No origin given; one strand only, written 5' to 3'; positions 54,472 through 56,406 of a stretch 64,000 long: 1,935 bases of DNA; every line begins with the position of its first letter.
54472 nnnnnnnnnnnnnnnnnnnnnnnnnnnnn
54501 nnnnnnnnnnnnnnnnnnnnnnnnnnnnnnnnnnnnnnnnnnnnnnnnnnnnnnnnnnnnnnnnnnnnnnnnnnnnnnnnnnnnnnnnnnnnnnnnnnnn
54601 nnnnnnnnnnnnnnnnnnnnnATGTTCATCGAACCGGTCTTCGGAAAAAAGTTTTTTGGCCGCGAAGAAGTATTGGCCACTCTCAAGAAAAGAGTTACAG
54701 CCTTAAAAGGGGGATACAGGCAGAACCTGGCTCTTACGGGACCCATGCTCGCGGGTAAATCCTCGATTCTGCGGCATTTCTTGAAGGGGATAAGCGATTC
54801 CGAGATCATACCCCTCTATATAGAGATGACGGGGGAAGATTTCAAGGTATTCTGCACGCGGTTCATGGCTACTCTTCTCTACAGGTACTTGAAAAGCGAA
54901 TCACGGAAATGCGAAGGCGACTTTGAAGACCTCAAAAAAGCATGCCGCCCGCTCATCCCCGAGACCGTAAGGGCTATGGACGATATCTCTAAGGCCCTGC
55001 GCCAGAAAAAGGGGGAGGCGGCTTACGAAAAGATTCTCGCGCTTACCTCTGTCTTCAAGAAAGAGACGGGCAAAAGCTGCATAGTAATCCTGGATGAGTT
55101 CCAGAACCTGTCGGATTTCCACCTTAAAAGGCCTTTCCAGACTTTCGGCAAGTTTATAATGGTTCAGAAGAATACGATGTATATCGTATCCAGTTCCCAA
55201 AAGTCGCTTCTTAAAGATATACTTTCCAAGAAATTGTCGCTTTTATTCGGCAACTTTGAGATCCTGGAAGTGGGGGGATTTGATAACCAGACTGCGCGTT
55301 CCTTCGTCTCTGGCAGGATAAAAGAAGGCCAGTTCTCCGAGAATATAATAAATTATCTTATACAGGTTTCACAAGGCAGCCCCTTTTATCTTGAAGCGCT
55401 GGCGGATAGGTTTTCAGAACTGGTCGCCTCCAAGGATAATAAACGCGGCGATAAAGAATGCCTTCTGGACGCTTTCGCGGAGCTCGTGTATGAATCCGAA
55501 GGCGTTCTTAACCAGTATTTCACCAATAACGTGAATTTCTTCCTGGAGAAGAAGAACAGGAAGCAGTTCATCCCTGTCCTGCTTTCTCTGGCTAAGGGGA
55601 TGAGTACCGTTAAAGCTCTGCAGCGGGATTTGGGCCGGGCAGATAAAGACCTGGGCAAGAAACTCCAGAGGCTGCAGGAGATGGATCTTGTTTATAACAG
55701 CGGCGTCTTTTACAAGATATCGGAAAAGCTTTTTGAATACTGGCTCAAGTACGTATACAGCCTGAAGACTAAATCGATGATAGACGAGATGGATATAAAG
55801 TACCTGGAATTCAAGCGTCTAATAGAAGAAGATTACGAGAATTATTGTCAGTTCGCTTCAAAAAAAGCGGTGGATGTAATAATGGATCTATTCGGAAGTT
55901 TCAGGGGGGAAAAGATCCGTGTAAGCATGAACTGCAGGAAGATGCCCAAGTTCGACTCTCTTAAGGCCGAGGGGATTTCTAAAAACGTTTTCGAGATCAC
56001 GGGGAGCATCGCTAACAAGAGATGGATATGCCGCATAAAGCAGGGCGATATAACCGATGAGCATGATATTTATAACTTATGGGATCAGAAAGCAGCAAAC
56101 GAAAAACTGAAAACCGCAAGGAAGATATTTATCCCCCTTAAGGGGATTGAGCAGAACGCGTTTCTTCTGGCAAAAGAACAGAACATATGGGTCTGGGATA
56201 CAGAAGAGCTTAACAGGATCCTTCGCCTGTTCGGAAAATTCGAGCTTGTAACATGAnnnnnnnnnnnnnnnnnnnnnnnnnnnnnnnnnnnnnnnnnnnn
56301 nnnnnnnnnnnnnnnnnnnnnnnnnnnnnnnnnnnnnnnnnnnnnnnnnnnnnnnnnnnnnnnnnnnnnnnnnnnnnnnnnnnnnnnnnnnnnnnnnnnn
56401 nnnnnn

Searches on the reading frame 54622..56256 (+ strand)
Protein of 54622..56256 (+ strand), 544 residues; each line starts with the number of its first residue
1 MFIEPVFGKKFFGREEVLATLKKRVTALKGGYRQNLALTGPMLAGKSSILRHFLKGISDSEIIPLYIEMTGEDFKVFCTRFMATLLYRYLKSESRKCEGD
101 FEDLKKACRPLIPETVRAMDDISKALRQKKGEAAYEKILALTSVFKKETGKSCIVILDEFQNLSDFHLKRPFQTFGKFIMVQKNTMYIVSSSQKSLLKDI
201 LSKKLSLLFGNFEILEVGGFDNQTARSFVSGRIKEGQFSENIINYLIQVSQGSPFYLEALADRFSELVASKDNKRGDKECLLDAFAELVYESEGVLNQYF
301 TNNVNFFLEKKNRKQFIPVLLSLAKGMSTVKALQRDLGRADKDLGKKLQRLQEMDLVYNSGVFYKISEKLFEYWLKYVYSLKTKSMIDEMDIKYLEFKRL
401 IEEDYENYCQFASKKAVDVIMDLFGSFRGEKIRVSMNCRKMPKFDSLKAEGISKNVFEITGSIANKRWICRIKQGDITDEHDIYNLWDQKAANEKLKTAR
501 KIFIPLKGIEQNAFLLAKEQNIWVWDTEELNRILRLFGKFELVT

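Call 5: search_protein_families(library=pfam, proteins=[window:54622-56256:+], max_evalue=0.01)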
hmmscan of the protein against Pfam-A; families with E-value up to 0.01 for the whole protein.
window:54622-56256:+ (544 aa): 5 families
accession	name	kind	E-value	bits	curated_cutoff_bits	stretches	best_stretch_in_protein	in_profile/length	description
PF01637.24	ATPase_2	-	1.2e-09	38.8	33.2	1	11-258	1-223/225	ATPase domain predominantly from Archaea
PF13191.12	AAA_16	-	3e-09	38.1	32.6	1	10-166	1-147/167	AAA ATPase domain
PF13173.12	AAA_14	-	4.6e-05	23.9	27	0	141-206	50-112/129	AAA domain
PF13401.12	AAA_22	-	0.0038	18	27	0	32-169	4-102/130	AAA domain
PF20703.3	nSTAND1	-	0.0056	16.8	27.1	0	10-51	15-51/379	Novel STAND NTPase 1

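Call 6: search_protein_families(library=padloc, proteins=[window:54622-56256:+], max_evalue=0.1)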
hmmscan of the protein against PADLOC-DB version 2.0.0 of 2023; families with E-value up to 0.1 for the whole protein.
window:54622-56256:+ (544 aa): 3 families
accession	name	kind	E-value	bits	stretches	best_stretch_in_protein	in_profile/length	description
PDLC04140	mad8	-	0.019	12.5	0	33-166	27-206/314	mads_8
PDLC01044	Csa3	-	0.028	12.3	1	308-367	130-187/194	Type I-A associated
PDLC03839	LeoA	-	0.045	10.8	0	16-55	40-79/559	-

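Call 8: search_protein_families(library=ncbifam, proteins=[window:54622-56256:+], max_evalue=0.01)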
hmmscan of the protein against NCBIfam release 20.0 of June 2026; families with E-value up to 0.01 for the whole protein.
window:54622-56256:+ (544 aa): 0 families

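Call 10: find_homologous_proteins(query=window:54622-56256:+, max_evalue=0.001)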
Query window:54622-56256:+ (544 aa): 978 proteins with E <= 0.001 among 8000 candidates; the best 120 are listed.
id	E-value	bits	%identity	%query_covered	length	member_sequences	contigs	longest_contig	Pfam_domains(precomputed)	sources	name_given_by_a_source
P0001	0.0e+0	1206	100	100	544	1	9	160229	PF01637.25,PF13191.13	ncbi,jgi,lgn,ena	-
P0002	8.8e-293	990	81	100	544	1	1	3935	PF01637.25,PF13191.13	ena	-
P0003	1.3e-273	927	75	100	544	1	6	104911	PF13173.13,PF01637.25,PF13191.13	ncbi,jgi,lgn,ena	-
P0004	7.0e-272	921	74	100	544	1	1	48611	PF01637.25,PF13191.13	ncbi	ncbi:MAG: ATP-binding protein [Candidatus Omnitrophota bacterium]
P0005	6.1e-271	918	74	100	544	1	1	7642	PF01637.25,PF13191.13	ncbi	ncbi:ATP-binding protein [Candidatus Omnitrophota bacterium]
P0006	4.9e-270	915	74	100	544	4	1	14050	PF01637.25,PF13191.13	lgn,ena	-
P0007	9.7e-270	914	76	100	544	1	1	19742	PF13173.13,PF01637.25,PF13191.13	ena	-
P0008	1.1e-267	907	73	100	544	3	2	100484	PF01637.25,PF13191.13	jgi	jgi:Cdc6-like AAA superfamily ATPase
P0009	1.5e-263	893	73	100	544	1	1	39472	PF01637.25,PF13191.13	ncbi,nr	ncbi:MAG: ATP-binding protein [Candidatus Omnitrophota bacterium]|nr:ATP-binding protein [Candidatus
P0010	4.4e-261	885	72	100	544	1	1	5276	PF01637.25,PF13191.13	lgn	-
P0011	6.8e-260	881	70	100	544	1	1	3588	PF01637.25,PF13191.13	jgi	-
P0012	2.7e-259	879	71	100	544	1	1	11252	PF01637.25,PF13191.13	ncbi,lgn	-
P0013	3.0e-257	873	71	100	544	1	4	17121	PF01637.25,PF13191.13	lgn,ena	-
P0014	1.1e-254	864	70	100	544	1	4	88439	PF01637.25,PF13191.13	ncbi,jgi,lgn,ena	-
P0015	7.1e-254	862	68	100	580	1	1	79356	PF01637.25,PF13191.13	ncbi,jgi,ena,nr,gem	ncbi:MAG: hypothetical protein DRP85_04705 [Candidatus Makaraimicrobium thalassicum]|nr:MAG: hypothe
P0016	4.1e-253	859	69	100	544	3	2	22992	PF01637.25,PF13191.13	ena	-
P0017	3.1e-252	856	70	100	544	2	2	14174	PF13173.13,PF01637.25,PF13191.13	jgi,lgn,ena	jgi:hypothetical protein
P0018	2.0e-251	853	70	100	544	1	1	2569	PF01637.25,PF13191.13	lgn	-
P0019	2.5e-251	853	69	100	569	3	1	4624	PF01637.25,PF13191.13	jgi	-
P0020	5.3e-251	852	70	100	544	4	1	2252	PF01637.25,PF13191.13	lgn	-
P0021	7.3e-251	852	69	100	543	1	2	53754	PF01637.25,PF13191.13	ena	-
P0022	1.6e-249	847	69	100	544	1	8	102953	PF01637.25,PF13191.13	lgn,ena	-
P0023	2.1e-249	847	67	100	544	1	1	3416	PF01637.25,PF13191.13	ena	-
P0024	2.3e-248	843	67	100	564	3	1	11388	PF01637.25,PF13191.13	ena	-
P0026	1.7e-242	824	66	100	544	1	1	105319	PF01637.25,PF13191.13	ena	-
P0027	6.5e-241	819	66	100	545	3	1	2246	PF13173.13,PF01637.25,PF13191.13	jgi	-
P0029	2.3e-240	817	66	100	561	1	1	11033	PF01637.25,PF13191.13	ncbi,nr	ncbi:MAG: ATP-binding protein [Candidatus Tantalella remota]|nr:ATP-binding protein [Candidatus Tant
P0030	3.7e-240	816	66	100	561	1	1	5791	PF01637.25,PF13191.13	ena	-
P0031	8.2e-240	815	65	100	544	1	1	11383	PF01637.25,PF13191.13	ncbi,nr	ncbi:MAG: ATP-binding protein [Candidatus Omnitrophica bacterium]|nr:ATP-binding protein [Candidatus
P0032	2.2e-239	814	66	100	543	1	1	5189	PF01637.25,PF13191.13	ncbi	ncbi:MAG: ATP-binding protein [Candidatus Omnitrophota bacterium]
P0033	1.3e-238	811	66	100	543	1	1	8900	PF13173.13,PF01637.25,PF13191.13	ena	-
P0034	1.0e-236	805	65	100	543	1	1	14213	PF01637.25,PF13191.13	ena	-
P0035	2.5e-236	804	64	100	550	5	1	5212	PF01637.25,PF13191.13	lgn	-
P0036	3.3e-236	803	64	100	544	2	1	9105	PF01637.25,PF13191.13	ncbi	-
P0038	7.0e-235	799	66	100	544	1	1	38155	PF01637.25,PF13191.13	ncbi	ncbi:MAG: ATP-binding protein [Candidatus Omnitrophota bacterium]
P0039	7.8e-235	799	66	100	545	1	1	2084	PF01637.25,PF13191.13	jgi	jgi:hypothetical protein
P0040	2.3e-234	797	63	100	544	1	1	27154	PF01637.25,PF13191.13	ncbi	-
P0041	3.0e-234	797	64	100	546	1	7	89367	PF01637.25,PF13191.13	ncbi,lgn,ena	ncbi:MAG: ATP-binding protein [Candidatus Omnitrophota bacterium]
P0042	3.6e-234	797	65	100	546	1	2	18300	PF13173.13,PF01637.25,PF13191.13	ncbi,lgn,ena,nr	ncbi:MAG: ATP-binding protein [Candidatus Omnitrophica bacterium]|nr:ATP-binding protein [Candidatus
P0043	1.7e-233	794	64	100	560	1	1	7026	PF01637.25,PF13191.13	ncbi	-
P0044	7.3e-233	792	64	100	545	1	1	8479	PF13173.13,PF01637.25,PF13191.13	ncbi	ncbi:MAG: ATP-binding protein [Candidatus Omnitrophota bacterium]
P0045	8.2e-232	789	64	100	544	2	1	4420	PF01637.25,PF13191.13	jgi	-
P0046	4.6e-231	786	64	100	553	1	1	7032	PF13401.13,PF01637.25,PF13191.13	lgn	-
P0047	4.7e-231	786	64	100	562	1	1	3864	PF01637.25,PF13191.13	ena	-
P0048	8.1e-230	782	64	100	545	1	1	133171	PF01637.25,PF13191.13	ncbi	ncbi:MAG: ATP-binding protein [Candidatus Omnitrophota bacterium]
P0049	2.7e-227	774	63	100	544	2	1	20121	PF01637.25,PF13191.13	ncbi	-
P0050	3.1e-226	770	63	100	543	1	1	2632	PF01637.25,PF13191.13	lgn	-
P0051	3.6e-226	770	63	100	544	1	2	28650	PF01637.25,PF13191.13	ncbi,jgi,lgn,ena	-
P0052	4.7e-226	770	62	100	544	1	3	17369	PF01637.25,PF13191.13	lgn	-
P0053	8.8e-226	769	62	100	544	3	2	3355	PF01637.25,PF13191.13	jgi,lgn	jgi:AAA+ ATPase superfamily predicted ATPase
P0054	1.8e-225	768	62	100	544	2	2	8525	PF01637.25,PF13191.13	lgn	-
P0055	4.1e-225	767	63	100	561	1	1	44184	PF01637.25,PF13191.13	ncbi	ncbi:MAG: ATP-binding protein [Candidatus Omnitrophota bacterium]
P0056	6.6e-225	766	63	100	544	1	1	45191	PF01637.25,PF13191.13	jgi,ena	-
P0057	4.7e-224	763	63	100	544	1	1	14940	PF01637.25,PF13191.13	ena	-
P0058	1.3e-222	758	62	100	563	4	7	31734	PF01637.25,PF13191.13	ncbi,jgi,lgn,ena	-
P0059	8.5e-222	756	61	100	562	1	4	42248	PF01637.25,PF13191.13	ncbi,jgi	jgi:AAA+ ATPase superfamily predicted ATPase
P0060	2.5e-221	754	61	100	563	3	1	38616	PF13173.13,PF01637.25,PF13191.13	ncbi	ncbi:MAG: ATP-binding protein [Candidatus Omnitrophota bacterium]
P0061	1.7e-220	752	59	100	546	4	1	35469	PF13173.13,PF01637.25,PF13191.13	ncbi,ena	-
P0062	8.0e-220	749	61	100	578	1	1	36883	PF13173.13,PF01637.25,PF13191.13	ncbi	ncbi:MAG: ATP-binding protein [Candidatus Omnitrophota bacterium]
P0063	1.9e-219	748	60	100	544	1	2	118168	PF01637.25,PF13191.13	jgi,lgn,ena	-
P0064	1.0e-218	746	60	100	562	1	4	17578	PF01637.25,PF13191.13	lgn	-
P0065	1.5e-218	745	60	100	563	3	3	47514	PF01637.25,PF13191.13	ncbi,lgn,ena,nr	ncbi:MAG: ATP-binding protein [Candidatus Omnitrophica bacterium]|nr:ATP-binding protein [Candidatus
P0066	3.4e-218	744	63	100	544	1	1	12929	PF01637.25,PF13191.13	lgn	-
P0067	4.0e-218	744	58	100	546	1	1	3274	PF01637.25,PF13191.13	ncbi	-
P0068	1.5e-217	742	61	100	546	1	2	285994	PF13173.13,PF01637.25,PF13191.13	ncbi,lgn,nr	ncbi:MAG: ATP-binding protein [Candidatus Omnitrophica bacterium]|nr:ATP-binding protein [Candidatus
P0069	4.6e-217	740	61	100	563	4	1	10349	PF01637.25,PF13191.13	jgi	-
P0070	2.8e-216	738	60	100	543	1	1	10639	PF01637.25,PF13191.13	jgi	jgi:AAA+ ATPase superfamily predicted ATPase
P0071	5.7e-215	733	61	100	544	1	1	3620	PF01637.25,PF13191.13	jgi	jgi:hypothetical protein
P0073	7.9e-215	733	60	100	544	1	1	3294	PF01637.25,PF13191.13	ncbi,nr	ncbi:MAG: hypothetical protein GF392_00310 [Candidatus Omnitrophica bacterium]|nr:hypothetical prote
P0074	9.0e-215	733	60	100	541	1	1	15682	PF01637.25,PF13191.13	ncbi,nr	ncbi:MAG: AAA family ATPase [Candidatus Omnitrophica bacterium]|nr:AAA family ATPase [Candidatus Omn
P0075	3.5e-214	731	62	95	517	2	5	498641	PF01637.25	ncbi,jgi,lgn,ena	-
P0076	6.5e-213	726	58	100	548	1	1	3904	PF13173.13,PF01637.25,PF13191.13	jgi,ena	-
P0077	1.5e-212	725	59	100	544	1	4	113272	PF01637.25,PF13191.13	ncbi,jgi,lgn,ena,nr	ncbi:MAG TPA: ATP-binding protein [Candidatus Omnitrophota bacterium]|nr:ATP-binding protein [Candid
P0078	3.8e-212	724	59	100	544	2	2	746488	PF01637.25,PF13191.13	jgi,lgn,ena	-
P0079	7.5e-212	723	60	100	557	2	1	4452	PF13173.13,PF01637.25,PF13191.13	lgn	-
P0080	1.4e-211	722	59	100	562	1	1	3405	PF01637.25,PF13191.13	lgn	-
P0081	1.6e-205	702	58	100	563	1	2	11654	PF13173.13,PF01637.25,PF13191.13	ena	-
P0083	2.9e-204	698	58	100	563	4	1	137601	PF13173.13,PF01637.25,PF13191.13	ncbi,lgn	-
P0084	3.2e-204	698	57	100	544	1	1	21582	PF13173.13,PF01637.25,PF13191.13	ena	-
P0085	4.1e-204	697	57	100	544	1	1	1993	PF01637.25,PF13191.13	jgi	jgi:ATPase domain predominantly from Archaea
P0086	7.0e-203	693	57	100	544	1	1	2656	PF01637.25,PF13191.13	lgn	-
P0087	2.5e-202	692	58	100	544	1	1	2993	PF01637.25,PF13191.13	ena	-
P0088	4.1e-202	691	55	100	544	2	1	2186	PF13173.13,PF01637.25,PF13191.13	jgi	-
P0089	5.8e-202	690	58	100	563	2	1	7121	PF13173.13,PF01637.25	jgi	jgi:hypothetical protein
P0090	6.5e-202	690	57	100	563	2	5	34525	PF13173.13,PF01637.25,PF13191.13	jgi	jgi:hypothetical protein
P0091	1.4e-200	686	56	100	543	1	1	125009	PF13173.13,PF01637.25,PF13191.13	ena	-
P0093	4.9e-198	677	55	100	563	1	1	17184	PF13173.13,PF01637.25,PF13191.13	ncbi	-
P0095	4.7e-197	674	55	100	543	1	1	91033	PF01637.25,PF13191.13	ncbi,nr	ncbi:MAG: ATP-binding protein [Candidatus Omnitrophica bacterium]|nr:ATP-binding protein [Candidatus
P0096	6.1e-197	674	56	100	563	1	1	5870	PF13173.13,PF01637.25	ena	-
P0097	1.2e-196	673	56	100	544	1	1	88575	PF13173.13,PF01637.25,PF13191.13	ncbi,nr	ncbi:MAG: ATP-binding protein [Candidatus Omnitrophica bacterium]|nr:ATP-binding protein [Candidatus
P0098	2.2e-195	669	54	100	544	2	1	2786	PF01637.25,PF13191.13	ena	-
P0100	8.1e-194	663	55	100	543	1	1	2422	PF13173.13,PF01637.25,PF13191.13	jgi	jgi:AAA+ ATPase superfamily predicted ATPase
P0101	2.9e-191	655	54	100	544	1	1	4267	PF01637.25,PF13191.13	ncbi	-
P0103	9.4e-183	627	53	100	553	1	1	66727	PF01637.25,PF13191.13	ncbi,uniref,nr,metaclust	ncbi:ATPase domain protein, prokaryote domain protein [Candidatus Omnitrophus magneticus]|uniref:ATP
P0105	6.6e-181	621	54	92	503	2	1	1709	PF01637.25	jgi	jgi:hypothetical protein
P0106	4.6e-180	618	74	69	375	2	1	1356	PF01637.25,PF13191.13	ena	-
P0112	2.4e-147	510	45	100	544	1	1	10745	PF01637.25,PF13191.13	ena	-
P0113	8.9e-142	492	45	99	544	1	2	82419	PF01637.25,PF13191.13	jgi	-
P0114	5.0e-140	486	44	100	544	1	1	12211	PF01637.25,PF13191.13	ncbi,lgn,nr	ncbi:MAG: ATP-binding protein [Candidatus Omnitrophica bacterium]|nr:ATP-binding protein [Candidatus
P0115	5.0e-140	486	71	57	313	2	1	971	PF13173.13,PF13401.13,PF01637.25,PF13191.13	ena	-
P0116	7.0e-139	482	43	100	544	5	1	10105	PF01637.25,PF13191.13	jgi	-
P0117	7.3e-139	482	44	100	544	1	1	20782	PF01637.25,PF13191.13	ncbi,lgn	ncbi:MAG: ATP-binding protein [Candidatus Omnitrophota bacterium]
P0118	1.2e-138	481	44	100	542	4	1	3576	PF01637.25,PF13191.13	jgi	-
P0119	1.5e-138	481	45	100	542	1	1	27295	PF13173.13,PF01637.25,PF13191.13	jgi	-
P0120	2.0e-138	481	42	100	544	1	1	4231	PF01637.25,PF13191.13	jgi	jgi:AAA+ ATPase superfamily predicted ATPase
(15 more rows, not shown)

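Call 13: find_related_loci(query=A1, collection=genome_contigs, flank=8000)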
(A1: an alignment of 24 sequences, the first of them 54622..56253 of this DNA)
Query A1 (544 aa) in genome_contigs; peptide patterns used: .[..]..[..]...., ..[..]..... (x = any residue, [..] = any of these).
599 stretches matched a pattern (row limit reached: there are more); 573 encode a relative of the query (tblastn E <= 1e-3); the best 80 are kept; 80 distinct loci.
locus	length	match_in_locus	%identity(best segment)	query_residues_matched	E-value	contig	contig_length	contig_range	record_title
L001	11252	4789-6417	71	1-543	0e+0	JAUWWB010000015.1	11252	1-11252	MAG: Candidatus Omnitrophota bacterium isolate CSMAG_2647 CSMAG_2647_k127_2611355_length_11252_cov_11.3267, whole genome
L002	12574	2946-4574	70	1-543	0e+0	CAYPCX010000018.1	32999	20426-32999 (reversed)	MAG TPA_asm: uncultured Planctomycetia bacterium isolate binchicken_co334_60 genome assembly, contig: NODE_2164_length_3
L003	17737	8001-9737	68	1-543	0e+0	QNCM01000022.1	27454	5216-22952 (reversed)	MAG: Candidatus Makaraimicrobium thalassicum isolate B134_G9 B134_Guay9_scaffold_00669, whole genome shotgun sequence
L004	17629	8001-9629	70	1-543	0e+0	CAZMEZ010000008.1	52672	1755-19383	MAG TPA_asm: uncultured Planctomycetia bacterium isolate SRP141376_co1_78 genome assembly, contig: NODE_1609_length_5267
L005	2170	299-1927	69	1-543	0e+0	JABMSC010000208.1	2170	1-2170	MAG: Candidatus Omnitrophota bacterium isolate bin.644 k141_6515648, whole genome shotgun sequence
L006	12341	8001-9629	69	1-543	0e+0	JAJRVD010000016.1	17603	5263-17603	MAG: Candidatus Omnitrophota bacterium isolate Dive96_bin10.280 k141_1049466, whole genome shotgun sequence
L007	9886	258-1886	68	1-543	0e+0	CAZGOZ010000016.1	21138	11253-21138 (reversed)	MAG TPA_asm: uncultured Planctomycetia bacterium isolate binchicken_co332_45 genome assembly, contig: NODE_373_length_21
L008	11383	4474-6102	65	1-543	0e+0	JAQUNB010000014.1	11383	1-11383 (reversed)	MAG: Candidatus Omnitrophota bacterium isolate STD1_168 NODE_15682_length_11383_cov_2.977257_Sandtown_D1, whole genome s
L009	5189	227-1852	66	1-543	0e+0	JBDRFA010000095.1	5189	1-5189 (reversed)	MAG: Candidatus Omnitrophota bacterium isolate MEGAHIT-group-1.343 k141_8203498, whole genome shotgun sequence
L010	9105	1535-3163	64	1-543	0e+0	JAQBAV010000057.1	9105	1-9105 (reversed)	MAG: Candidatus Omnitrophota bacterium isolate MAG_328_bin-15 328_bin-15_ctg-057, whole genome shotgun sequence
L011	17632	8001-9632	64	1-543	0e+0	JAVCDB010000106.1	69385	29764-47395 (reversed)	MAG: Candidatus Aadella gelida isolate MAG_3300035698_848 Ga0374944_516701, whole genome shotgun sequence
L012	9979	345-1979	65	1-543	0e+0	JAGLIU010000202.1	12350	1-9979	MAG: Candidatus Omnitrophota bacterium isolate RS_3_17 ROV157_3.bin.17.fa_202, whole genome shotgun sequence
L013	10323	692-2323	63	1-544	0e+0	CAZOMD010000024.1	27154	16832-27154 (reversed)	MAG TPA_asm: uncultured Planctomycetia bacterium isolate binchicken_co232_106 genome assembly, contig: NODE_3190_length_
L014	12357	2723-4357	64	1-543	0e+0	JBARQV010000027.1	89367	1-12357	MAG: Candidatus Omnitrophota bacterium isolate MFD13425_ilm_asm_bin19 k127_214439, whole genome shotgun sequence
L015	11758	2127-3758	63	1-543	0e+0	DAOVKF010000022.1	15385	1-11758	MAG TPA_asm: Candidatus Omnitrophota bacterium isolate CSMAG_1412 CSMAG_1412_k141_4962778_length_15385_cov_9.9976, whole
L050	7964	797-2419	43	1-543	6e-135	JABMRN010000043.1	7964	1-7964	MAG: Candidatus Omnitrophota bacterium isolate bin.93 k141_993326, whole genome shotgun sequence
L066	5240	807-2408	37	9-544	2e-115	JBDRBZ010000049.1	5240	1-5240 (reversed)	MAG: Candidatus Omnitrophota bacterium isolate MEGAHIT-group-1.155 k141_6341151, whole genome shotgun sequence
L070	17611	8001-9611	38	1-539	4e-114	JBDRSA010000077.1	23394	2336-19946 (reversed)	MAG: Candidatus Omnitrophota bacterium isolate MEGAHIT-group-3.119 k141_165341, whole genome shotgun sequence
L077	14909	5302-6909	38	1-538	2e-112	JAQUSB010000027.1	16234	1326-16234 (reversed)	MAG: Candidatus Omnitrophota bacterium isolate STD1_87 NODE_8603_length_16234_cov_4.942944_Sandtown_D1, whole genome sho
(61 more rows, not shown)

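Call 18: search_solved_structures(query=A1, max_evalue=1, show_alignments=2)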
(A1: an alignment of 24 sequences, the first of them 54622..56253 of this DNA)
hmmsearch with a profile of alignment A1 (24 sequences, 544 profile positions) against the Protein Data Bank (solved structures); distinct sequences matched with E-value up to 1: 1.
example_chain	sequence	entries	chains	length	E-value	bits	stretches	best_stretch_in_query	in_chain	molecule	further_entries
2qen_A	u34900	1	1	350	0.85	11.8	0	313-372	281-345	WALKER-TYPE ATPASE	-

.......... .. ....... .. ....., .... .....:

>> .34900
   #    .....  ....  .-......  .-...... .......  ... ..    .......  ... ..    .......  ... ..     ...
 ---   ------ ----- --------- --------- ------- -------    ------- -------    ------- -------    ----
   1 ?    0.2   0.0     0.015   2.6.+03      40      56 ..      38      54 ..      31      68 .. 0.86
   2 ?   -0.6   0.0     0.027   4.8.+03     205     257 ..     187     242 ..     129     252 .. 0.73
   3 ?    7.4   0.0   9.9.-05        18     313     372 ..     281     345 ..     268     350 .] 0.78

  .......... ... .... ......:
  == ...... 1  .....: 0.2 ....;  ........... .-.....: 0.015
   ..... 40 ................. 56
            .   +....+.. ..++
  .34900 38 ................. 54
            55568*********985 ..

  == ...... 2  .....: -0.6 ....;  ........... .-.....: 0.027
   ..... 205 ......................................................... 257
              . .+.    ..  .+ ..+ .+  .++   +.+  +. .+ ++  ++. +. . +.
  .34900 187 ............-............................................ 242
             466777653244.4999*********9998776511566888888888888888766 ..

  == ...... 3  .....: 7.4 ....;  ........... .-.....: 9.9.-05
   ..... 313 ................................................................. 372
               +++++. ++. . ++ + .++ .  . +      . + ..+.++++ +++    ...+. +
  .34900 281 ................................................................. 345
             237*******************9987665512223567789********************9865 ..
